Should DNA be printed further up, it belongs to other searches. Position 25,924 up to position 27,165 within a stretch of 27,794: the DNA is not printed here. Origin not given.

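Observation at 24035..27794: Hyf-type (hydrogenase-4 / energy-converting-hydrogenase-related) membrane module in an ammonia-oxidising-archaeon-like genome, cut off before its catalytic subunits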

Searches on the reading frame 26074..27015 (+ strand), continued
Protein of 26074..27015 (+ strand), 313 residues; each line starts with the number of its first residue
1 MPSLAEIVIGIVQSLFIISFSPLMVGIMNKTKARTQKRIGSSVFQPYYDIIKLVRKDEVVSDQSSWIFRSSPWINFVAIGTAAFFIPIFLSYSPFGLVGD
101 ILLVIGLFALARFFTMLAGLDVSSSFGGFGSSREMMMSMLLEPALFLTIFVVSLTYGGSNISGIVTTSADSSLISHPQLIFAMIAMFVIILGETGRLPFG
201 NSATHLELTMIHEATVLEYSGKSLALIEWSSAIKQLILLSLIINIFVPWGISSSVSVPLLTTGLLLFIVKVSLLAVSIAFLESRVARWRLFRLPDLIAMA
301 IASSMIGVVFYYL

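Call 37: search_protein_families(library=pfam, proteins=[L029:4199-4750:+, L029:3430-3996:+, L029:1473-3041:+, L029:12772-14208:+, L026:3887-4483:+, L026:2567-3676:+, L017:2674-3219:+, L019:12346-12570:+, L040:2703-4316:+, L040:770-2560:+], max_evalue=0.001)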
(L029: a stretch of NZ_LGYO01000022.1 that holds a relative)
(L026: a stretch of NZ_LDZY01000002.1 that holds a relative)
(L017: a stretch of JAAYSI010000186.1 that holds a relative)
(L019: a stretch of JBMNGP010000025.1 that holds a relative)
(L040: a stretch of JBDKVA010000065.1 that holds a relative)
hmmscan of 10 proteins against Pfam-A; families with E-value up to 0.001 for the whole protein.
L029:4199-4750:+ (184 aa): 1 family
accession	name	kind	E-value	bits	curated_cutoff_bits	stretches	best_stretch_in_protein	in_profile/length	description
PF00440.29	TetR_N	-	1.2e-10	41.4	24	1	9-53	1-46/47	Bacterial regulatory proteins, tetR family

L029:3430-3996:+ (189 aa): 1 family
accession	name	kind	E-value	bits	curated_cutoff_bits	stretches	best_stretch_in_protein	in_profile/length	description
PF00484.24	Pro_CA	-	1.5e-34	120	25.7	1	49-185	1-155/156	Carbonic anhydrase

L029:1473-3041:+ (523 aa): 8 families
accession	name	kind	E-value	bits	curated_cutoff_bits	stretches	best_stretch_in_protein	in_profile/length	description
PF00990.26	GGDEF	-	2.7e-33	115.5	23.8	1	302-445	2-155/161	Diguanylate cyclase, GGDEF domain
PF00072.30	Response_reg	-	3.9e-23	82.2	30.2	1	13-126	2-110/111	Response regulator receiver domain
PF01966.28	HD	-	4.1e-08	33.9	22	1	474-519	4-47/116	HD domain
PF13426.13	PAS_9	-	3.1e-06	27.9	27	1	202-252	8-58/103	PAS domain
PF13188.13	PAS_8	-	6e-06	26.4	21.8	1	179-236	4-49/65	PAS domain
PF08448.16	PAS_4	-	0.00013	22.6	23.1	1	203-291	13-109/110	PAS fold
PF13487.12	HD_5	-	0.00036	20.8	27.2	1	461-520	4-63/170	HD domain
PF00989.32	PAS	-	0.0007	20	22.6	0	206-241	22-59/113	PAS fold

L029:12772-14208:+ (479 aa): 2 families
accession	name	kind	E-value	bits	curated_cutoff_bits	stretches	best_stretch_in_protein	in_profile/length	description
PF00939.25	Na_sulph_symp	-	2.1e-25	90.1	27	1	24-476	11-471/472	Sodium:sulfate symporter transmembrane region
PF03600.22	CitMHS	-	3.7e-12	46.5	31.9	2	56-418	3-335/336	Citrate transporter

L026:3887-4483:+ (199 aa): 1 family
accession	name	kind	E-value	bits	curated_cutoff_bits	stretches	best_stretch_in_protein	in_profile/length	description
PF00440.29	TetR_N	-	2.4e-11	43.7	24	1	24-69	1-47/47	Bacterial regulatory proteins, tetR family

L026:2567-3676:+ (370 aa): 3 families
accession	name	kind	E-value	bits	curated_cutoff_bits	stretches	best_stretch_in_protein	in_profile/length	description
PF01609.27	DDE_Tnp_1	-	2.6e-16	60.4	23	1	54-340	5-185/200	Transposase DDE domain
PF13751.12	DDE_Tnp_1_6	-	1.3e-07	32.4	25.1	1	246-350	2-115/125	Transposase DDE domain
PF13612.12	DDE_Tnp_1_3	-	2.4e-05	24.8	27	0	146-190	39-82/155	Transposase DDE domain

L017:2674-3219:+ (182 aa): 1 family
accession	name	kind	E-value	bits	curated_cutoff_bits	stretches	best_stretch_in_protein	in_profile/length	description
PF00440.29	TetR_N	-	1.3e-12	47.7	24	1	7-52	1-47/47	Bacterial regulatory proteins, tetR family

L019:12346-12570:+ (75 aa): 0 families

L040:2703-4316:+ (538 aa): 2 families
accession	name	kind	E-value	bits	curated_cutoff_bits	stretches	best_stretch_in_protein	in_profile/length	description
PF08125.19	Mannitol_dh_C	-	5.6e-26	91.7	30.7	1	323-508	5-174/190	Mannitol dehydrogenase C-terminal domain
PF01232.29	Mannitol_dh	-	3.1e-17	63.6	27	1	41-305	4-195/199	Mannitol dehydrogenase Rossmann domain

L040:770-2560:+ (597 aa): 4 families
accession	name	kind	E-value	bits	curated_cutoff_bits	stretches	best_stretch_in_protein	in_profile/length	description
PF00664.28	ABC_membrane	-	5.3e-48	164.5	28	1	39-305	5-273/274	ABC transporter transmembrane region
PF00005.33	ABC_tran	-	3.8e-33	115.4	25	1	368-517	1-137/137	ABC transporter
PF02463.25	SMC_N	-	4.7e-06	26.6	40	1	395-559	97-211/220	RecF/RecN/SMC N terminal domain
PF13401.12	AAA_22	-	0.00025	21.8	27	0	379-517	6-95/130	AAA domain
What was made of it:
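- On Group 4 [NiFe] hydrogenase (Hyf / FHL type): The ORF upstream of hyfB in Bacillota is a TetR regulator, not HyfA (call 37).
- Tried and rejected: It is a TetR regulator (call 37). In the other Bacillota loci only one or two upstream ORFs were scanned and none was a carbonic anhydrase, so I dropped the idea (call 37).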

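Call 54: search_protein_representatives(protein=P0001)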
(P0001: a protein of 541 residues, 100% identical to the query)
Query: 541 residues. Proteins with E-value up to 0.001 (for the whole library): 6623; up to 1e-10: 3317; up to 1e-30: 829. The best 150 are listed.
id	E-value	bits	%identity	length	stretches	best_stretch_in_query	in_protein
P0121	2.4e-198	676.3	59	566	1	22-541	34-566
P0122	2.6e-138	478.2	46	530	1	28-541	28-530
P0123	5.0e-132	457.4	44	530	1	6-541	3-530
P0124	2.6e-129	448.5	43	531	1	33-540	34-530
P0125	7.8e-129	446.9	63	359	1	25-340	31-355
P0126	1.2e-124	433.1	44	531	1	37-540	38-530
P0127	1.1e-123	429.9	46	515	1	32-541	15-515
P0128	2.6e-121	422.1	46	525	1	38-537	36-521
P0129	1.3e-116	406.6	42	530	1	27-541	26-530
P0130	4.2e-116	404.9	41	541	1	41-541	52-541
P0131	1.6e-114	399.7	43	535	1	37-541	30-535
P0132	4.8e-113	394.8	41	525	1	13-541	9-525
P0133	6.0e-113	394.5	41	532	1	41-538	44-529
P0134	3.6e-112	391.9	42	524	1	41-540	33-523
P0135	9.4e-112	390.5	41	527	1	38-541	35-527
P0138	5.9e-109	381.3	43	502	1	55-541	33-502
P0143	2.8e-102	359.3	42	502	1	100-541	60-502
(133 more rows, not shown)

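Call 58: list_cluster_members(proteins=[P0122, P0124, P0128, P0133, P0126, P0127, P0130, P0138, P0143, P0121])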
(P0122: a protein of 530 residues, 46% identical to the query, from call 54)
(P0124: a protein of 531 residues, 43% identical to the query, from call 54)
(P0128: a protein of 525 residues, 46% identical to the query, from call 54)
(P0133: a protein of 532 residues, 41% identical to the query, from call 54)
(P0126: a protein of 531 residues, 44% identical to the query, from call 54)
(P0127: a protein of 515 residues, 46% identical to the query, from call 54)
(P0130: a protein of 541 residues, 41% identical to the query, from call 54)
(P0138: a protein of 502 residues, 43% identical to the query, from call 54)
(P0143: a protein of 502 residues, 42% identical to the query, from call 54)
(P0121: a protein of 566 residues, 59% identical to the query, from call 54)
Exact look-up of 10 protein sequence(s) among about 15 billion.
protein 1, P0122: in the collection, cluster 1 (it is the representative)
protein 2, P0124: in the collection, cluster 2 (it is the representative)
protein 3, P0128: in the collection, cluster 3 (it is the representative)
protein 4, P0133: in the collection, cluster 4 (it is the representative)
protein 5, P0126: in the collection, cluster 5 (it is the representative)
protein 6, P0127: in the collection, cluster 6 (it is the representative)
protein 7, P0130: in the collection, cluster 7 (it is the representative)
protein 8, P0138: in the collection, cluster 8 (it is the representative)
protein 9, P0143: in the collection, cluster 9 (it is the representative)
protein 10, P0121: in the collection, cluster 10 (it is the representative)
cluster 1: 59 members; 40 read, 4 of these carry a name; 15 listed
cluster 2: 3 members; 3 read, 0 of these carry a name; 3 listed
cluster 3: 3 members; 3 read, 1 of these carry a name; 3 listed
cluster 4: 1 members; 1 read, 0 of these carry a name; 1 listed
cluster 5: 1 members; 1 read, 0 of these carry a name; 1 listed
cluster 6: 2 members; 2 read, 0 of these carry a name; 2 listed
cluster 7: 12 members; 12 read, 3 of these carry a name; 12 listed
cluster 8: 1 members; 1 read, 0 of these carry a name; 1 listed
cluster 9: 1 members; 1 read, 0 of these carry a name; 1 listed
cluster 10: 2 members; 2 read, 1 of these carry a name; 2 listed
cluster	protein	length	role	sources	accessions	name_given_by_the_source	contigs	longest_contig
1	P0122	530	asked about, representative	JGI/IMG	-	-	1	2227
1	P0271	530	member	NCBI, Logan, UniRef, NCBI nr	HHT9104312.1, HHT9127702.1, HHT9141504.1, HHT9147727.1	MAG TPA: hydrogenase large subunit [Candidatus Wujingus californicus] | hydrogenase large subunit n=2 Tax=Candidatus Wujingus californicus TaxID=3367618 ... | NADH-quinone oxidoreductase subunit C [Planctomycetota bacterium]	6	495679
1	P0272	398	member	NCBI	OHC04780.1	MAG: NADH dehydrogenase, partial [Planctomycetes bacterium RIFCSPHIGHO2_12_39_6]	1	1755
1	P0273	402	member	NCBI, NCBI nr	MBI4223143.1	MAG: nickel-dependent hydrogenase large subunit, partial [Planctomycetes bacterium] | nickel-dependent hydrogenase large subunit [Planctomycetota bacterium]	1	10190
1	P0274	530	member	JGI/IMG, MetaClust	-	\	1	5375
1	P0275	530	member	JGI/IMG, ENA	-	-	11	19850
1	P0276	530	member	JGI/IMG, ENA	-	-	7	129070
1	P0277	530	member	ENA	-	-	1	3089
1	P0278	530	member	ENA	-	-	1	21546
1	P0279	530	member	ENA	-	-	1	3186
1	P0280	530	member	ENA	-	-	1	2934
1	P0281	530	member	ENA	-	-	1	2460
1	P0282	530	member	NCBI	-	-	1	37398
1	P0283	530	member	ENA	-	-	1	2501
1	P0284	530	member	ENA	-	-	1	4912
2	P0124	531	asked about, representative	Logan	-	-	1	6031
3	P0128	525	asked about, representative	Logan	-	-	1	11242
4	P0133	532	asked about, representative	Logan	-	-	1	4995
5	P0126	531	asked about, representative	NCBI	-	-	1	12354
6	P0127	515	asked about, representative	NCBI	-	-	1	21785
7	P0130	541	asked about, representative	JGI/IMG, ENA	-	-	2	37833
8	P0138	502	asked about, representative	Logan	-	-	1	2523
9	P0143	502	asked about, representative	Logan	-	-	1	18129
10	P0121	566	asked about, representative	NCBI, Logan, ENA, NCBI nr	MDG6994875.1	MAG: NADH-quinone oxidoreductase subunit C [Nitrososphaerota archaeon] | NADH-quinone oxidoreductase subunit C [Nitrososphaerota archaeon]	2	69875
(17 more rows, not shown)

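Call 59: predict_structure(alignment_id=A2)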
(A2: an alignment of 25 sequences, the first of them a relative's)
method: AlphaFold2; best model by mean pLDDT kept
length: 541 residues; sequences in the alignment: 25
mean_pLDDT: 59.6   pTM: 0.47
mean pLDDT of the five models: 59.6, 58.8, 54.9, 54.9, 52.3
residues with pLDDT >= 90: 75; 70-90: 143; 50-70: 98; < 50: 225
segments of 3 or more residues with pLDDT < 50: 134-240, 320-327, 369-410, 412-416, 421-429, 471-474, 479-484, 502-541
pLDDT, mean of each block of 10 residues (from residue 1): 81 95 89 94 95 82 79 84 82 87 83 70 79 44 43 34 30 24 24 24 31 38 42 40 59 72 80 73 61 69 80 61 45 90 94 88 65 37 27 30 38 47 45 70 85 84 63 48 50 57 42 39 25 25 24
secondary structure, 60 per line:
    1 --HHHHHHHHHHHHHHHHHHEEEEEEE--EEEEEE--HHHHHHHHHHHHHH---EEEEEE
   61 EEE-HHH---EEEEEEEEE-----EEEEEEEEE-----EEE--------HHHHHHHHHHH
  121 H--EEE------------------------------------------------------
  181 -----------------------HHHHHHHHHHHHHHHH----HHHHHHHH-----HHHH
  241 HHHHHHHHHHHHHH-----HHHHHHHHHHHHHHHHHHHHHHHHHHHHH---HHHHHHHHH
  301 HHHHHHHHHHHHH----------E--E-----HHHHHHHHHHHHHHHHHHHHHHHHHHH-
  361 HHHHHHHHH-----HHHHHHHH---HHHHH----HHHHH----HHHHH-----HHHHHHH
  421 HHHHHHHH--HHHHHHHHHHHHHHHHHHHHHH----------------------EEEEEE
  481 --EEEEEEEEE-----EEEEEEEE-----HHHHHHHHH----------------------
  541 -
elements in order: H3-20 E21-27 E30-35 H38-51 E55-63 E71-79 E85-93 E99-101 H110-121 E124-126 H204-219 H224-231 H237-254 H260-288 H292-313 H333-359 H361-369 H375-382 H386-390 H395-399 H404-408 H414-428 H431-452 E475-480 E483-491 E497-504 H510-518
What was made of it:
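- Tried and rejected: AlphaFold2 model of the large subunit from 25 homologues was poor: mean pLDDT 59.6, with the catalytic region below 50 (call 59).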

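Call 79: find_homologous_proteins(query=L001:9213-10013:+, max_evalue=1e-20)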
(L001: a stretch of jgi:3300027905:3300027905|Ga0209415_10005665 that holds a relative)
Query L001:9213-10013:+ (267 aa): 8000 proteins with E <= 1e-20 among 8000 candidates; the best 120 are listed.
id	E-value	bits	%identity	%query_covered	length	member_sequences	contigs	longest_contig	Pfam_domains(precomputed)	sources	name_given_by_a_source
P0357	1.1e-174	597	100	100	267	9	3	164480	PF01058.30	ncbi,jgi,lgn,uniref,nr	ncbi:NADH-quinone oxidoreductase subunit B family protein [Candidatus Nitrosotalea bavarica]|uniref:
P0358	1.7e-158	544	91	99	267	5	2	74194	PF01058.30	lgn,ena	-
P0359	2.2e-158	543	91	100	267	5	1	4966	PF01058.30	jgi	-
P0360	9.9e-158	541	90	100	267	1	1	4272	PF01058.30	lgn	-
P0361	3.5e-157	539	90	100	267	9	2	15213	PF01058.30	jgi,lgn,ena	-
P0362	3.7e-157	539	90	100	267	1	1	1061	PF01058.30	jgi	-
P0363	1.1e-156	538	90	100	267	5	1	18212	PF01058.30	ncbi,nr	ncbi:MAG: NADH-quinone oxidoreductase subunit NuoB [Candidatus Nitrosotalea sp.]|nr:NADH-quinone oxi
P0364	3.3e-155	533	88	100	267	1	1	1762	PF01058.30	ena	-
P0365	1.3e-153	527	88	100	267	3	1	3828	PF01058.30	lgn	-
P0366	1.5e-153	527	88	100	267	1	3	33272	PF01058.30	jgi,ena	-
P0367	5.5e-153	525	89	100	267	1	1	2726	PF01058.30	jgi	-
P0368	1.2e-152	524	88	100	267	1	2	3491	PF13459.12,PF01058.30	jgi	jgi:Ni,Fe-hydrogenase III small subunit/ferredoxin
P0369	1.7e-151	521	87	100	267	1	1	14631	PF01058.30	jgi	jgi:Ni,Fe-hydrogenase III small subunit/ferredoxin-like protein FixX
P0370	5.3e-150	516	85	100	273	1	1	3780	PF01058.30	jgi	jgi:Ni,Fe-hydrogenase III small subunit/NAD-dependent dihydropyrimidine dehydrogenase PreA subunit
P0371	3.2e-149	513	84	100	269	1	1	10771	PF01058.30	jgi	jgi:Ni,Fe-hydrogenase III small subunit/ferredoxin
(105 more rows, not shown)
